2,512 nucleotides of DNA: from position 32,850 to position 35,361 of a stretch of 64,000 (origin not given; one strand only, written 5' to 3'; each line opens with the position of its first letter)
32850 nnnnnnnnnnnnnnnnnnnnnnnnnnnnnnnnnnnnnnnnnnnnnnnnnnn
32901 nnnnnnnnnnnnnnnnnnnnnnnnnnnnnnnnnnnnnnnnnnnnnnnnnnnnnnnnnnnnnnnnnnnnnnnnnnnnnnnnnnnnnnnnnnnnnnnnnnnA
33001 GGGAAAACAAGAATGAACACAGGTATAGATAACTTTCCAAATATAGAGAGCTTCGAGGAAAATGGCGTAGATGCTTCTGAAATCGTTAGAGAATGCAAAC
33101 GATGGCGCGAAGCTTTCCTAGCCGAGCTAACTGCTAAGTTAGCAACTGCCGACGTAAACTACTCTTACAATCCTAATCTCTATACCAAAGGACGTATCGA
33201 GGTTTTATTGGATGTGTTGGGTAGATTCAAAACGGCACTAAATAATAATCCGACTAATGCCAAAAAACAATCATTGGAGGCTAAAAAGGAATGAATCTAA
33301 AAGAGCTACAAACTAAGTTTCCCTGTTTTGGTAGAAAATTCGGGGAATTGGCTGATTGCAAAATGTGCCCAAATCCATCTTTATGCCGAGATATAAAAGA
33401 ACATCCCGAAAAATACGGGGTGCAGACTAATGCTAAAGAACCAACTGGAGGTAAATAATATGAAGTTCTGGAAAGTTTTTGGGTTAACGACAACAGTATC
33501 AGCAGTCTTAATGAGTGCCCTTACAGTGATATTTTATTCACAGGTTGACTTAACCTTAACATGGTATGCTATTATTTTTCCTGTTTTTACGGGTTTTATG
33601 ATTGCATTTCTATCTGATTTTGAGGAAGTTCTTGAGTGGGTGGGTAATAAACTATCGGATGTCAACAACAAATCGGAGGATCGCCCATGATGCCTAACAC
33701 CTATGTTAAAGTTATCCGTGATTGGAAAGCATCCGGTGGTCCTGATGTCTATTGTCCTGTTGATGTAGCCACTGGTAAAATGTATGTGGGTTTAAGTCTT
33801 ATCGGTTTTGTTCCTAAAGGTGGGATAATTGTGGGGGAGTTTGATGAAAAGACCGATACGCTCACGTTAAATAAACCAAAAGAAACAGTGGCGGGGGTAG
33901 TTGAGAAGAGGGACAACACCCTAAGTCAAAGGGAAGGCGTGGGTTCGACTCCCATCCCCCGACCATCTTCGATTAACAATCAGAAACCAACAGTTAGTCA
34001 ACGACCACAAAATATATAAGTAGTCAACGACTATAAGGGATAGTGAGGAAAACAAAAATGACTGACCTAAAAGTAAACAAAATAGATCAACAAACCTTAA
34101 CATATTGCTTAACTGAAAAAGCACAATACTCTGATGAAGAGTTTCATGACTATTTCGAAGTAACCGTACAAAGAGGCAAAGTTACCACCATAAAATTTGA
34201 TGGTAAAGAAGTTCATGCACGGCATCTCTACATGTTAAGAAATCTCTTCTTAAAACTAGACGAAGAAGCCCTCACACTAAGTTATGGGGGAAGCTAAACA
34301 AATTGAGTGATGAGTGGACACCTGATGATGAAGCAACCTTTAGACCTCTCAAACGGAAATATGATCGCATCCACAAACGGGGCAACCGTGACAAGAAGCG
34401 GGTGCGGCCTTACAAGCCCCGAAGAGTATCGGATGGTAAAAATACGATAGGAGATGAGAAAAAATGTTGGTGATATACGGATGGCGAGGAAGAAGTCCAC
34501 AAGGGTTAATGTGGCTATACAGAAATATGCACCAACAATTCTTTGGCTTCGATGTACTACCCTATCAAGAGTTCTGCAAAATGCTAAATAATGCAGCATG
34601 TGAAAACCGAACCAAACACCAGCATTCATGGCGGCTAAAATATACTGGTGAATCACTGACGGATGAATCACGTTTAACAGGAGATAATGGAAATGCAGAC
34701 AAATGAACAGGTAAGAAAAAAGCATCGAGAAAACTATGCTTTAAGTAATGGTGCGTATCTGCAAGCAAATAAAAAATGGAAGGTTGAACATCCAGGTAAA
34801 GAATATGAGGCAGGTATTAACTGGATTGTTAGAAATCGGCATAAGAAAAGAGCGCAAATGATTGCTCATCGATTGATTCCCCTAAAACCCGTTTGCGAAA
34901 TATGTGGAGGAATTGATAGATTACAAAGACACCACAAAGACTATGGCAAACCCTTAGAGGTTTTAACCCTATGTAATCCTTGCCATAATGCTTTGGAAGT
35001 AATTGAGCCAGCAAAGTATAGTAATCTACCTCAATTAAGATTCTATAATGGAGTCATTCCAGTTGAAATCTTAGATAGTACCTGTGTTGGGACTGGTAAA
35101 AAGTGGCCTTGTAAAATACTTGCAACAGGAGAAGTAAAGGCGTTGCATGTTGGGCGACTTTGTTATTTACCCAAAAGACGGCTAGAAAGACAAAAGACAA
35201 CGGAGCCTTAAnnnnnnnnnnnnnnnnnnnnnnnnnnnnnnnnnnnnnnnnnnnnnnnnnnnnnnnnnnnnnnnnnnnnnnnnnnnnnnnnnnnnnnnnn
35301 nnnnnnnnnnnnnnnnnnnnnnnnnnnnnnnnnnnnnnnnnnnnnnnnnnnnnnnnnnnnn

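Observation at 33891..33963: tRNA-Asp(GUC)-like cloverleaf embedded in a protein-coding ORF: degenerate tRNA or attachment-site relic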

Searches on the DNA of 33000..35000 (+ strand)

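Call 8: search_dna_similar(query=window:33000-35000:+, collection=phages, mode=distant)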
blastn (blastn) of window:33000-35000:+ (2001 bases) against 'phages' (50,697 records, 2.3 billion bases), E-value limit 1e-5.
No match.

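Call 69: search_dna_similar(query=window:33886-33970:+, collection=phages, mode=distant, max_evalue=10, max_rows=30)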
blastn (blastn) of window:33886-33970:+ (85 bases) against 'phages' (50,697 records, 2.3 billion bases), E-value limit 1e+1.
Records with a match: 92; places in all: 92; records where one place covers at least 80% of the query: 0.
Best place of each record, by identity: >=99% 32; 95-99% 15; 90-95% 19; 80-90% 26.
By first word of the organism name: Xanthomonas 11; Rhizobium 10; Ralstonia 7; Salmonella 6; Oenococcus 6; Salinibacter 5; uncultured 4; Gordonia 4; Stenotrophomonas 4; Lactobacillus 4; and 18 more.
By host as written in the record: - 11; Xanthomonas albilineans CFBP2523 6; Gordonia terrae 3612 4; Ralstonia pseudosolanacearum I-33 (MT061) 4; Lactobacillus rhamnosus 3; Listeria monocytogenes 3; Salinibacter ruber M31 3; Xanthomonas translucens pv. translucens (DSM 18974) 2; and 40 more.
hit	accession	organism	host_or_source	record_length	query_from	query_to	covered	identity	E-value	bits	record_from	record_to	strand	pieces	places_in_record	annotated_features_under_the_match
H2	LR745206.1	uncultured phage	metagenomic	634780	26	68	51%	81.4%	2e-1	40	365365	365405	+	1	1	record has no annotation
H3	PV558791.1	Variovorax phage VBv52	Variovorax boronicumulans DSM 21722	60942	47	85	46%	82.5%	7e-1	38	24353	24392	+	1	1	record has no annotation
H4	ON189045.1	Xanthomonas phage Elanor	Xanthomonas translucens pv. translucens ...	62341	47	85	46%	80.0%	9e+0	34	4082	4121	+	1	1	none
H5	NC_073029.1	Xanthomonas phage Elanor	Xanthomonas translucens pv. translucens ...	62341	47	85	46%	80.0%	9e+0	34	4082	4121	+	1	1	none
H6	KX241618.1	Xanthomonas phage Xoo-sp2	Xanthomonas oryzae pv. oryzae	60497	47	81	41%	83.3%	3e+0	36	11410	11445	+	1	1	none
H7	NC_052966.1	Xanthomonas phage Xoo-sp2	Xanthomonas oryzae pv. oryzae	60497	47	81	41%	83.3%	3e+0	36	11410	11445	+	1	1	none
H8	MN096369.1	Gordonia phage Phendrix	Gordonia terrae 3612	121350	47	80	40%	85.7%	7e-1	38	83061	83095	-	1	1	151: tRNA-Met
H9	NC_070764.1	Gordonia phage Phendrix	Gordonia terrae 3612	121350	47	80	40%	85.7%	7e-1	38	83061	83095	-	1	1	151: tRNA-Met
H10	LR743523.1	Xylella phage Usme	Phage obtained on X. albilineans after ...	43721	35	69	41%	82.9%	7e-1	37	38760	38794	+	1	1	none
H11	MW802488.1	Xanthomonas phage Olaya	Xanthomonas albilineans CFBP2523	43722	35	69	41%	82.9%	7e-1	37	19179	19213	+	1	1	none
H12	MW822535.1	Xanthomonas phage Bolivar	Xanthomonas albilineans CFBP2523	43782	35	69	41%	82.9%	7e-1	37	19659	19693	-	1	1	none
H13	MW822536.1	Xanthomonas phage Usaquen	Xanthomonas albilineans CFBP2523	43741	35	69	41%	82.9%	7e-1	37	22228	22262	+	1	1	none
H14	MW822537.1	Xanthomonas phage Alcala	Xanthomonas albilineans CFBP2523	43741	35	69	41%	82.9%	7e-1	37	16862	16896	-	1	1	none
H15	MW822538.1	Xanthomonas phage Fontebon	Xanthomonas albilineans CFBP2523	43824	35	69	41%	82.9%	7e-1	37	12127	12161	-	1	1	none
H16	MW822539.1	Xanthomonas phage Soumapaz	Xanthomonas albilineans CFBP2523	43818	35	69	41%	82.9%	7e-1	37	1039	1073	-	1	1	none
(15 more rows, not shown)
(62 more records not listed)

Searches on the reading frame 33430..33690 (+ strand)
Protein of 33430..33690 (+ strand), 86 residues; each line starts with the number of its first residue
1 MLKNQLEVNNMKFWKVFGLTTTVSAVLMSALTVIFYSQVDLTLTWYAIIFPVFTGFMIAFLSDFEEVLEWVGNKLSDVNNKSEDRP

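Call 43: search_protein_families(library=pfam, proteins=[window:33430-33690:+], max_evalue=0.05)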
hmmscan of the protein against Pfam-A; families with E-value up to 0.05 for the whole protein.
window:33430-33690:+ (86 aa): 0 families

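Call 92: find_related_loci(query=window:33430-33690:+, collection=viral_contigs, flank=4000)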
Query window:33430-33690:+ (86 aa) in viral_contigs; peptide patterns used: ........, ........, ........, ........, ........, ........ (x = any residue, [..] = any of these).
36 stretches matched a pattern, but none encodes a relative of the query by tblastn (E <= 1e-3).

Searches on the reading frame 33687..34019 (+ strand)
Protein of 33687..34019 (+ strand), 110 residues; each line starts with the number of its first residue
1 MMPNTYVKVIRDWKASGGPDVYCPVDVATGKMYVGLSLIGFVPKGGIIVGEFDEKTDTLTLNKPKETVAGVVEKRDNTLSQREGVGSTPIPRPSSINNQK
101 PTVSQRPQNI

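Call 10: search_protein_families(library=pfam, proteins=[window:33687-34019:+], max_evalue=0.01)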
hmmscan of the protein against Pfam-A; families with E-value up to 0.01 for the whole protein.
window:33687-34019:+ (110 aa): 0 families

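Call 11: find_homologous_proteins(query=window:33687-34019:+, max_evalue=0.01)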
Query window:33687-34019:+ (110 aa): 2 proteins with E <= 0.01 among 5 candidates.
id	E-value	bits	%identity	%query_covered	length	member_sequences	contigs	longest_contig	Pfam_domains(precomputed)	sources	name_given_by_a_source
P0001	3.3e-67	241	100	100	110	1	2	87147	-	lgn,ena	-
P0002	9.4e-24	101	73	57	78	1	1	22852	-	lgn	-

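Call 13: find_encoding_contigs(protein=P0002, flank=10000)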
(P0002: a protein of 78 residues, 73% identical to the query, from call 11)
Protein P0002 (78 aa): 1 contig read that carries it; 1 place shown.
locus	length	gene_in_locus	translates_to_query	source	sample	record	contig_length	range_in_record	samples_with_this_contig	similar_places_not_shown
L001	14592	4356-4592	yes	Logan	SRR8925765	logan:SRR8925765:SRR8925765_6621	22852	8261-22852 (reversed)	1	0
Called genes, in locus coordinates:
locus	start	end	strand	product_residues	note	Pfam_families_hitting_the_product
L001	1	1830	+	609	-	?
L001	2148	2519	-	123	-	-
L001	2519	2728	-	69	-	-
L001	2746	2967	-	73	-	-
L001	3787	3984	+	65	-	-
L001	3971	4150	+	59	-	-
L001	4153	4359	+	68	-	-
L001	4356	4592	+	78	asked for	-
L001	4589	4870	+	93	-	-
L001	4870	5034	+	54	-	-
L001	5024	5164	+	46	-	-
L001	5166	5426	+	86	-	-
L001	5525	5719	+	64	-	-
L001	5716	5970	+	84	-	-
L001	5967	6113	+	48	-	-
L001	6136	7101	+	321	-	PF00145:DNA_methylase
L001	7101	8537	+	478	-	PF01170:UPF0020 (faint), PF01555:N6_N4_Mtase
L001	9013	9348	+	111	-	-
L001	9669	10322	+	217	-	PF12705:PDDEXK_1 (weak)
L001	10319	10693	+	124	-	-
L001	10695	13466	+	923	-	PF08706:D5_N, PF19263:DUF5906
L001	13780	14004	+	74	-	-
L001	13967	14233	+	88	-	-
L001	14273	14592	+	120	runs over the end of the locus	-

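Call 14: find_encoding_contigs(protein=P0001, flank=10000)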
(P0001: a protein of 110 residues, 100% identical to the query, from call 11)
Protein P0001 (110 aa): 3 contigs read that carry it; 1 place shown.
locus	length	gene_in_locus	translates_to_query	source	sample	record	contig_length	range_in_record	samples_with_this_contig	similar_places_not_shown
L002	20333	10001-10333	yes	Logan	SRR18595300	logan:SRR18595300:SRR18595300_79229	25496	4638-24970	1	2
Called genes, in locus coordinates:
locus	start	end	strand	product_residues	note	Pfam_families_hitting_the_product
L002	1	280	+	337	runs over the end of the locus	-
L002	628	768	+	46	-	-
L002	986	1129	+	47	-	-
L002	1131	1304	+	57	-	-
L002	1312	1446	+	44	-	-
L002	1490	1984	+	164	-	-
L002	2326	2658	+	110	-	-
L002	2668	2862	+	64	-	-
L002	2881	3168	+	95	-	-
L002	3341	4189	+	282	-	-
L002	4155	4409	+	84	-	-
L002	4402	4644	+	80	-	-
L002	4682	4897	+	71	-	-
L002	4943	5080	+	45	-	-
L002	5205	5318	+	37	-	-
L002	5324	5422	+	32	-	-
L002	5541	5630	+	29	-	-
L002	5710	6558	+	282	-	-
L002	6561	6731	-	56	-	-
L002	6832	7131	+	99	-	-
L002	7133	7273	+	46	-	-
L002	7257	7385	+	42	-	-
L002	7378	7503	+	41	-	-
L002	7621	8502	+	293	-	PF09414:RNA_ligase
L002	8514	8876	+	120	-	-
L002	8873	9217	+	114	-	-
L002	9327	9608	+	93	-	-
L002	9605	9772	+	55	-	-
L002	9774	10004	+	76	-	-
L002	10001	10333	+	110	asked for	-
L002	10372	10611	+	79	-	-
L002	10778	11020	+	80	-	-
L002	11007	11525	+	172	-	-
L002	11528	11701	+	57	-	-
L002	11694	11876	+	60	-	-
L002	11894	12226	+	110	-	-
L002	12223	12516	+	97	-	-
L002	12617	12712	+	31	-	-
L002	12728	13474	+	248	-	-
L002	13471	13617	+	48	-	-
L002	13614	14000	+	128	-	-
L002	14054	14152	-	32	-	-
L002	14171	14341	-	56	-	-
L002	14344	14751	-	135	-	-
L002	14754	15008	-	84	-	-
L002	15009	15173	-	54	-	-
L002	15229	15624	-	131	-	-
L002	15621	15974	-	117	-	-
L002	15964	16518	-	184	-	-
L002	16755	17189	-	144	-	PF10686:YAcAr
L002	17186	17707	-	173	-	-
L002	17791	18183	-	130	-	-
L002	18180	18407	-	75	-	-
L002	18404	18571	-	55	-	-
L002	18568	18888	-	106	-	-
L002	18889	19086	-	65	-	-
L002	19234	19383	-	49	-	-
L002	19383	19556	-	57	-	-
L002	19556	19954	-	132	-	-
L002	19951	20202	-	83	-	-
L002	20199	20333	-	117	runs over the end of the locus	-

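Call 44: search_protein_families(library=phrogs, proteins=[window:33687-34019:+], max_evalue=0.01)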
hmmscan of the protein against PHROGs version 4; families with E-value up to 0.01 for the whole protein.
window:33687-34019:+ (110 aa): 0 families

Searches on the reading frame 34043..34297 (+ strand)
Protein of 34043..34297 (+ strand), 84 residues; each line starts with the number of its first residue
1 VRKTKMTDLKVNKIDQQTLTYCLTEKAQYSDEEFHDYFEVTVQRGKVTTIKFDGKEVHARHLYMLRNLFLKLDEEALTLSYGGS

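Call 43: search_protein_families(library=pfam, proteins=[window:34043-34297:+], max_evalue=0.05)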
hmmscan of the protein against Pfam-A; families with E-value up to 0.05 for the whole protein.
window:34043-34297:+ (84 aa): 0 families

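Call 44: search_protein_families(library=phrogs, proteins=[window:34043-34297:+], max_evalue=0.01)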
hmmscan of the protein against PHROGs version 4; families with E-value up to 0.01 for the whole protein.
window:34043-34297:+ (84 aa): 0 families

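Call 91: find_related_loci(query=window:34058-34297:+, collection=viral_contigs, flank=4000)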
Query window:34058-34297:+ (79 aa) in viral_contigs; peptide patterns used: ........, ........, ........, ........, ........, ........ (x = any residue, [..] = any of these).
17 stretches matched a pattern, but none encodes a relative of the query by tblastn (E <= 1e-3).

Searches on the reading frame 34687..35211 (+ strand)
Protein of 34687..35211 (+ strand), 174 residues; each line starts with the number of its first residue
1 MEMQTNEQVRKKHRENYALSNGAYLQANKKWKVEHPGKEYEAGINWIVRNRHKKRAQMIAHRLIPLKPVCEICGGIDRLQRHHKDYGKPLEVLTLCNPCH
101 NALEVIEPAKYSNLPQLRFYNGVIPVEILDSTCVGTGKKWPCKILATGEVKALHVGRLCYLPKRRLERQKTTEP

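Call 43: search_protein_families(library=pfam, proteins=[window:34687-35211:+], max_evalue=0.05)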
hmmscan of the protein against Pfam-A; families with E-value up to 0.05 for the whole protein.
window:34687-35211:+ (174 aa): 0 families

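Call 44: search_protein_families(library=phrogs, proteins=[window:34687-35211:+], max_evalue=0.01)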
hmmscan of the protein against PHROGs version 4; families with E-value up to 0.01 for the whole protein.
window:34687-35211:+ (174 aa): 2 families
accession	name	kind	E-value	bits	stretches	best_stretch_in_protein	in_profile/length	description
phrog_2340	-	DNA, RNA and nucleotide metabolism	2.1e-11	45.2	1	5-102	54-158/171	endonuclease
phrog_11793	-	unknown function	7.6e-07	29.8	1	62-110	16-63/65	-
